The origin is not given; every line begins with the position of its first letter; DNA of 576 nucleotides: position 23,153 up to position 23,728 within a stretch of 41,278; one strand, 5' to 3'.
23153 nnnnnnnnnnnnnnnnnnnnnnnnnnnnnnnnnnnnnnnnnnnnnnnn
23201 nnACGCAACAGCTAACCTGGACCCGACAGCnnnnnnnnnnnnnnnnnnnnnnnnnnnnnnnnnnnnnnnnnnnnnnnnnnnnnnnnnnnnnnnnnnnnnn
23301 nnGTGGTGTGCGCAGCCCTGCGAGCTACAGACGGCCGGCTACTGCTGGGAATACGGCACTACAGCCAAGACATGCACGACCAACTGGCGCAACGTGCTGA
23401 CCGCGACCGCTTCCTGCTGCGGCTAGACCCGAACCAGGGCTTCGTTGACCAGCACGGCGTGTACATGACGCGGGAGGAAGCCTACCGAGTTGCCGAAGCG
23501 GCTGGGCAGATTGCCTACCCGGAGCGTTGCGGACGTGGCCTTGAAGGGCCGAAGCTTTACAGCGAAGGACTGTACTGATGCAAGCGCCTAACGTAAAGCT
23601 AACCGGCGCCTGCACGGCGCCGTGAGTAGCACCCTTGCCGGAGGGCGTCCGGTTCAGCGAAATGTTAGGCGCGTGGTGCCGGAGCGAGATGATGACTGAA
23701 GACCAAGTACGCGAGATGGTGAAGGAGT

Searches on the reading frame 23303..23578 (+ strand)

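Call 74: search_protein_families(library=pfam, proteins=[window:23303-23578:+], max_evalue=0.01)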
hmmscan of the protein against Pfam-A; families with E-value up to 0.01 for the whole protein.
window:23303-23578:+ (91 aa): 0 families

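Call 75: search_protein_families(library=phrogs, proteins=[window:23303-23578:+], max_evalue=0.001)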
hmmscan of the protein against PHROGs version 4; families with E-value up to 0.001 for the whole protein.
window:23303-23578:+ (91 aa): 1 family
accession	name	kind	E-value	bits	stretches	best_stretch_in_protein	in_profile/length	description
phrog_839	-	unknown function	2.2e-21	77.6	1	2-90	84-174/253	-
